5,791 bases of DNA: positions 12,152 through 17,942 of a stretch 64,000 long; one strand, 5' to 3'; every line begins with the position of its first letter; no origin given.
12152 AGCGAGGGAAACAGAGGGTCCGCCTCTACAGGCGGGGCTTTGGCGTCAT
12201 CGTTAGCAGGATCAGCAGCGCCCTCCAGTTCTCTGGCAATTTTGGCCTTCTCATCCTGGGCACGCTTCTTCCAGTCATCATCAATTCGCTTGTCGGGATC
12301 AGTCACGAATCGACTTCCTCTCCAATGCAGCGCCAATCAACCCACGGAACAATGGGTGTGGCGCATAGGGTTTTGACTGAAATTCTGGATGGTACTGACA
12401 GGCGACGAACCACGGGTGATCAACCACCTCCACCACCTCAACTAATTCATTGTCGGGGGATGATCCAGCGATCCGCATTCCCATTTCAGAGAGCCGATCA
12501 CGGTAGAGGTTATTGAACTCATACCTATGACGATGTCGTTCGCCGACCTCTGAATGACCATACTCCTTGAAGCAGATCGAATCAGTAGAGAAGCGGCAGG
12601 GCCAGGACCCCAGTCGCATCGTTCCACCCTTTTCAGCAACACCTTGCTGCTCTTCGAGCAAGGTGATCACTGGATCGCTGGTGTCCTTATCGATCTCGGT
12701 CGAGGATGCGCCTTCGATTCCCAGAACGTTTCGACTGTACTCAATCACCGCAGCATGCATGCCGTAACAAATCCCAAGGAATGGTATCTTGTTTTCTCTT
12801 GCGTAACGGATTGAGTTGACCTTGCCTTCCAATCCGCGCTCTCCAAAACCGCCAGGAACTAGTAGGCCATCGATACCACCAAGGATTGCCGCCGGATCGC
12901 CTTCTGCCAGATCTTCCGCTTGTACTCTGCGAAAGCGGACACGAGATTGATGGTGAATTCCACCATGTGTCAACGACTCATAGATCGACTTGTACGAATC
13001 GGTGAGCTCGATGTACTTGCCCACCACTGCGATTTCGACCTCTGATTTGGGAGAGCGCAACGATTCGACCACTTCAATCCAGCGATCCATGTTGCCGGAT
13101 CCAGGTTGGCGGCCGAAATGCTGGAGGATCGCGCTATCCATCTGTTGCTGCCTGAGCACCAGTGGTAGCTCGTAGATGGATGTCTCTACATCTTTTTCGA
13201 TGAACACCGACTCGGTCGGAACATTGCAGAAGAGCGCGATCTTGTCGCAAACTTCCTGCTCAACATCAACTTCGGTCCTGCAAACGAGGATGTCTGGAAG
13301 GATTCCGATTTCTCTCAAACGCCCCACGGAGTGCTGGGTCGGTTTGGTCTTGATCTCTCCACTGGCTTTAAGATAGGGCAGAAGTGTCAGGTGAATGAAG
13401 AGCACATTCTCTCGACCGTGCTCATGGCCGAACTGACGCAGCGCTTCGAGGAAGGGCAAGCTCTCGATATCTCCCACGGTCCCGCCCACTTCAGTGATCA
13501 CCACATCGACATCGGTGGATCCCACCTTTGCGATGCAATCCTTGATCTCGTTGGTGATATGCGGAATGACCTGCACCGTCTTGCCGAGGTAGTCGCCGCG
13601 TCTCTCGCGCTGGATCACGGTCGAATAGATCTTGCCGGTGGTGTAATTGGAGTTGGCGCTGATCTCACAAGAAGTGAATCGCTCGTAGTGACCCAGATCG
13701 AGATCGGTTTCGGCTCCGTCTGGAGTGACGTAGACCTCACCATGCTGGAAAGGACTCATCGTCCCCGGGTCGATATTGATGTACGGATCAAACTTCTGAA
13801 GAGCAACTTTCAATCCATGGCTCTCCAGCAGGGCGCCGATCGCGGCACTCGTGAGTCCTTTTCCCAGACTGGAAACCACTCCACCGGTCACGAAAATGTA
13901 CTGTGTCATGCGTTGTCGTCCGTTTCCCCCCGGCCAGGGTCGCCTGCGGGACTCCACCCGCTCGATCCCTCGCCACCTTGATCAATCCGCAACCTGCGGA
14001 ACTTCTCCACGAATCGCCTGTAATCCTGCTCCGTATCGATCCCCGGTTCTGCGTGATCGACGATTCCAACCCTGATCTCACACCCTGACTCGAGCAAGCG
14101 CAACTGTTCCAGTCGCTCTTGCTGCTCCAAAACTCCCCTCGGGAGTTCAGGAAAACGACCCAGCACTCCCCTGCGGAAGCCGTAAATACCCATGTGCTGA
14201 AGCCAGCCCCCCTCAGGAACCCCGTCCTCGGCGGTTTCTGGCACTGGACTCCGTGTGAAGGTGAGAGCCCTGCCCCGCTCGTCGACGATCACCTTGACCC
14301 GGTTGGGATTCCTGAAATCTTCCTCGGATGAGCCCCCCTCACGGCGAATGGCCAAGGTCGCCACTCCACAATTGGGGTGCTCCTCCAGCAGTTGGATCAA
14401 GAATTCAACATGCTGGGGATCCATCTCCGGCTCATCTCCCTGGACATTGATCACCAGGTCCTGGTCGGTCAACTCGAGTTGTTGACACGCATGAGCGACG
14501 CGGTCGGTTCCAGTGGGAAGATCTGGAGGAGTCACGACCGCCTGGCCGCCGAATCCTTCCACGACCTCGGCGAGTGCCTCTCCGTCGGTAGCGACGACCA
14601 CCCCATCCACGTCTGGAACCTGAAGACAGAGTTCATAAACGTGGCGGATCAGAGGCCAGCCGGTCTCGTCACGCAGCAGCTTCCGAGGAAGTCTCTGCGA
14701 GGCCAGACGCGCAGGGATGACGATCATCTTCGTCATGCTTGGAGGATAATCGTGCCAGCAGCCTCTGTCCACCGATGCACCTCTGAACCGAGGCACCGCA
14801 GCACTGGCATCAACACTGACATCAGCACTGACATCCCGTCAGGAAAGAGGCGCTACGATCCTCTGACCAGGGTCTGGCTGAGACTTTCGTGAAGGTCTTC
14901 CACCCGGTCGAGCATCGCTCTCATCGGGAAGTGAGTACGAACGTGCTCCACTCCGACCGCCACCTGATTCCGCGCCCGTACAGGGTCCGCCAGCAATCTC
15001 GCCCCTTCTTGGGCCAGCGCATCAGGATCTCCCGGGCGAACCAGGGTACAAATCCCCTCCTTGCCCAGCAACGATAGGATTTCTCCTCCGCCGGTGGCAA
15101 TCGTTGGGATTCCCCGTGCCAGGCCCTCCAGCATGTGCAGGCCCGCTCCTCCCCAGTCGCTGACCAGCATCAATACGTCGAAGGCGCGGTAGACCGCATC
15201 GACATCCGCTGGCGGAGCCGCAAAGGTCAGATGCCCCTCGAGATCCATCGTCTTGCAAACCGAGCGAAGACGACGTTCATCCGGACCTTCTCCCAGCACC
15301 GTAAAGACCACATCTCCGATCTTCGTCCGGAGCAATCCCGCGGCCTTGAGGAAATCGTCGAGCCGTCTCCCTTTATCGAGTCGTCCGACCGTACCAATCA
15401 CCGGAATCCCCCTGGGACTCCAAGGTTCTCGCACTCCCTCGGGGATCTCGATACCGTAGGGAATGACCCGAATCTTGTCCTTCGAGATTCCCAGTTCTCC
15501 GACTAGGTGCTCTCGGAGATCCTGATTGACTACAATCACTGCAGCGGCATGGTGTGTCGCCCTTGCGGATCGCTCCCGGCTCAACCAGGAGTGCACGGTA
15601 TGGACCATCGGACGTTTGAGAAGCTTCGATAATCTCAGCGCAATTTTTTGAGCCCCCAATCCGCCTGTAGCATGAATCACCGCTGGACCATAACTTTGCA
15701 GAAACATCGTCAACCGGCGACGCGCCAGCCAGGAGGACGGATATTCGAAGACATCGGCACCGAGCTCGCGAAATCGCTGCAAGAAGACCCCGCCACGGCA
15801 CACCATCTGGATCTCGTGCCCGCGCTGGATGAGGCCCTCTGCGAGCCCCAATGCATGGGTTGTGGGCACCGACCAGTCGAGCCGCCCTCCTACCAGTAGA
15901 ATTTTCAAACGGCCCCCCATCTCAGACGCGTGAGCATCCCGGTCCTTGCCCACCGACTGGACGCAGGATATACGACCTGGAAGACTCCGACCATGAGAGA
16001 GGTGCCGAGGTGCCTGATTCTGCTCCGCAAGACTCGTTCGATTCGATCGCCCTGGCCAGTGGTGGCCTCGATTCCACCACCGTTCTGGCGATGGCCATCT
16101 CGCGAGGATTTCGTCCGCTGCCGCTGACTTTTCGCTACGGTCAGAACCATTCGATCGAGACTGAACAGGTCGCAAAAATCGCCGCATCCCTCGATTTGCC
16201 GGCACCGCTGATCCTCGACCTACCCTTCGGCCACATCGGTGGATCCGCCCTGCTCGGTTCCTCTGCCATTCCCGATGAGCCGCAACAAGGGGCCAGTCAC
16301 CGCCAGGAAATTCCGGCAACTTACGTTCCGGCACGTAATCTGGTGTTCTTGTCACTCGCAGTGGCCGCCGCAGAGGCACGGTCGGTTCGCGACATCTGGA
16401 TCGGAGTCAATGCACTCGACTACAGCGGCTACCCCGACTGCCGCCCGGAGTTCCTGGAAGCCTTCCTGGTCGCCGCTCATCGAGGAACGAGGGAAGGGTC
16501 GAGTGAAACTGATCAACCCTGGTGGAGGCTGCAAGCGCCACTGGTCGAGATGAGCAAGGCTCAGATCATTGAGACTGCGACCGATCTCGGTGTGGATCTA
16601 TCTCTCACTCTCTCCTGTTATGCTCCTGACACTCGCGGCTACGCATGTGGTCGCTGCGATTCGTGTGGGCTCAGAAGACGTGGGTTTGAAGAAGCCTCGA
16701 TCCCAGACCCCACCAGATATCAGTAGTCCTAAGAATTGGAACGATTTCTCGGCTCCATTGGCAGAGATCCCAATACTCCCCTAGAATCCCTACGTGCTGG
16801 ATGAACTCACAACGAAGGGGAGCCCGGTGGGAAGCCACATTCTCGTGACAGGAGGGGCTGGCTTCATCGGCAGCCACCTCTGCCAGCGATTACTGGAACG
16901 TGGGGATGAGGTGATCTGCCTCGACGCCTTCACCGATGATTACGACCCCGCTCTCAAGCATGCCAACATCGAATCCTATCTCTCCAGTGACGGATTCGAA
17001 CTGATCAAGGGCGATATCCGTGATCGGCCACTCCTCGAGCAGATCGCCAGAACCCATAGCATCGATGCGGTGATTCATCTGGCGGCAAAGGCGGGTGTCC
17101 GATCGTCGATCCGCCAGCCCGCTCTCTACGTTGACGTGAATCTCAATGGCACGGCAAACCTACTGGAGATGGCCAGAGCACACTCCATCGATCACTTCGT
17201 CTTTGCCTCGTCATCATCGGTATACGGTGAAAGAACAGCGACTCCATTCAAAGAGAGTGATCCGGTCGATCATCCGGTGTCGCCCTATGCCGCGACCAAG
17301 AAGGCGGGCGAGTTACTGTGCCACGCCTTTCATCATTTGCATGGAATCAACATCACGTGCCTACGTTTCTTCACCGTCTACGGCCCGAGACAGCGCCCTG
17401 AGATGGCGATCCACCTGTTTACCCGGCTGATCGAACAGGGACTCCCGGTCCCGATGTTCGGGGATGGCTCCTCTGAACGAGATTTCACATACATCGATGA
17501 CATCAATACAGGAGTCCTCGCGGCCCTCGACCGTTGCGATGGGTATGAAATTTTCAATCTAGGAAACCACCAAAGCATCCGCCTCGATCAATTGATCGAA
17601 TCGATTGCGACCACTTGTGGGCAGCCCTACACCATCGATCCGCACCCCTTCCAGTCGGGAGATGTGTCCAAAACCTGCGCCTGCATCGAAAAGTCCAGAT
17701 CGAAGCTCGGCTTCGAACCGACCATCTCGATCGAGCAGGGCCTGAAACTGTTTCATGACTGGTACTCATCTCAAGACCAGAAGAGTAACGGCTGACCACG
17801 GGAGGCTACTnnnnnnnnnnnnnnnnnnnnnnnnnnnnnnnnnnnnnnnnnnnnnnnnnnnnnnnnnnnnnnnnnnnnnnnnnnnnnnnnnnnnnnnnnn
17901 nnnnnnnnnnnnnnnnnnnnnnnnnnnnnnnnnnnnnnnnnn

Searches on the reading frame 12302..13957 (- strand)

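Call 21: search_protein_families(library=pfam, proteins=[window:12302-13957:-], max_evalue=0.001)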
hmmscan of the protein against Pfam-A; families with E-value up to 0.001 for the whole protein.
window:12302-13957:- (552 aa): 3 families
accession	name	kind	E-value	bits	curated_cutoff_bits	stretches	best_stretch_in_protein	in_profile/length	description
PF06418.20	CTP_synth_N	-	1.2e-122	408.8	26.1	1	19-281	1-263/265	CTP synthase N-terminus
PF00117.34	GATase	-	4.3e-34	118.3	22.8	1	318-541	2-188/190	Glutamine amidotransferase class-I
PF07722.19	Peptidase_C26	-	0.00049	20.4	20.5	0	383-525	98-219/219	Peptidase C26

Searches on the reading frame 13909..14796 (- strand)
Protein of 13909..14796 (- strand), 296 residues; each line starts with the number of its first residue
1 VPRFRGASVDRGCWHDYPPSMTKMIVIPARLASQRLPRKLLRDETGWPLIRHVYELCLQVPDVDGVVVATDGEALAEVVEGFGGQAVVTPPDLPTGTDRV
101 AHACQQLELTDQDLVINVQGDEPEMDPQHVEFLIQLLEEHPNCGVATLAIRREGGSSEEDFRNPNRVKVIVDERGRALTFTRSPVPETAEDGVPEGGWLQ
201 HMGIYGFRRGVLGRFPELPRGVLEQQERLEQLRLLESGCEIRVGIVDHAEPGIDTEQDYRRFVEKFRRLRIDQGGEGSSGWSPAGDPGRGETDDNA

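Call 21: search_protein_families(library=pfam, proteins=[window:13909-14796:-], max_evalue=0.001)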
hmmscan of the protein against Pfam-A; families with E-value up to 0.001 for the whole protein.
window:13909-14796:- (296 aa): 2 families
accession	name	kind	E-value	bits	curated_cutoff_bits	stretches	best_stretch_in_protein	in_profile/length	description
PF02348.25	CTP_transf_3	-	1.6e-41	142.9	22.6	1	24-241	1-217/217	Cytidylyltransferase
PF12804.13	NTP_transf_3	-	3e-06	27.9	27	1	38-146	15-119/160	MobA-like NTP transferase domain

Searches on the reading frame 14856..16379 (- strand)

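Call 21: search_protein_families(library=pfam, proteins=[window:14856-16379:-], max_evalue=0.001)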
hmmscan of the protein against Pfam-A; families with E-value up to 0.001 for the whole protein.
window:14856-16379:- (508 aa): 5 families
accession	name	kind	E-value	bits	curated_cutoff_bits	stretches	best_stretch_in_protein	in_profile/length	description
PF13439.12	Glyco_transf_4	-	8.2e-21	75.2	28.5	1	174-311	6-167/170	Glycosyltransferase Family 4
PF13692.12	Glyco_trans_1_4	-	1.1e-20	74.8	27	1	326-465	2-142/142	Glycosyl transferases group 1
PF00534.26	Glycos_transf_1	-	7.1e-19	68.4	26.4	1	326-471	16-163/172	Glycosyl transferases group 1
PF13579.12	Glyco_trans_4_4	-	1.7e-14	54.9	29.7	1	173-309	4-158/158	Glycosyl transferase 4-like domain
PF20706.3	GT4-conflict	-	0.00034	20.2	26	1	275-452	144-340/385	Family 4 Glycosyltransferase in conflict systems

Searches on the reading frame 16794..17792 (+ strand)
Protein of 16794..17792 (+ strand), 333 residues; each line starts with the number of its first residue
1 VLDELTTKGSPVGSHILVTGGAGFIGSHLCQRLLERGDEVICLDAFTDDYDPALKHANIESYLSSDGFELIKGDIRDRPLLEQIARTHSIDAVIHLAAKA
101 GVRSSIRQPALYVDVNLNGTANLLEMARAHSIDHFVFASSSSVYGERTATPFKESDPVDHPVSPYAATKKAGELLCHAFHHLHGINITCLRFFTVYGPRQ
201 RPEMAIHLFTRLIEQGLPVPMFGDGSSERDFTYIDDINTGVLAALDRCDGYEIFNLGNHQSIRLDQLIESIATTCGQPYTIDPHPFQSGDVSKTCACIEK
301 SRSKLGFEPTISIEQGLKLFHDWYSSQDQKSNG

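Call 22: search_protein_families(library=pfam, proteins=[window:16794-17792:+], max_evalue=0.001)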
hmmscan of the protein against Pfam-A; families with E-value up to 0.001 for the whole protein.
window:16794-17792:+ (333 aa): 10 families
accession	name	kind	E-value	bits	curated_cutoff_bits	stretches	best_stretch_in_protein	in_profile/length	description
PF01370.27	Epimerase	-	1e-67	228.5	20.9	1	16-257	1-240/240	NAD dependent epimerase/dehydratase family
PF16363.11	GDP_Man_Dehyd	-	1.7e-64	218.9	27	1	17-318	1-330/332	GDP-mannose 4,6 dehydratase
PF01073.25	3Beta_HSD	-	7.5e-28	97.8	22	1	17-240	1-224/280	3-beta hydroxysteroid dehydrogenase/isomerase family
PF02719.21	Polysacc_synt_2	-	1.3e-20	74.2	20.2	1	16-276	1-248/293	Polysaccharide biosynthesis protein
PF04321.23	RmlD_sub_bind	-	6.6e-18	65.2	27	1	15-262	2-218/287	RmlD substrate binding domain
PF07993.18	NAD_binding_4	-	3.2e-15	56.4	20.1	1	18-217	1-234/258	Male sterility protein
PF13460.12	NAD_binding_10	-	9.4e-09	35.8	27.2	1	20-173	1-128/184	NAD(P)H-binding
PF08659.16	KR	-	7.9e-08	32.9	22.6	1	16-146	3-143/180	KR domain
PF00106.31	adh_short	-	1.4e-06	28.4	26.6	1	15-126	2-118/195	short chain dehydrogenase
PF05368.20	NmrA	-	2.9e-05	24.2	27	1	14-140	3-107/298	NmrA-like family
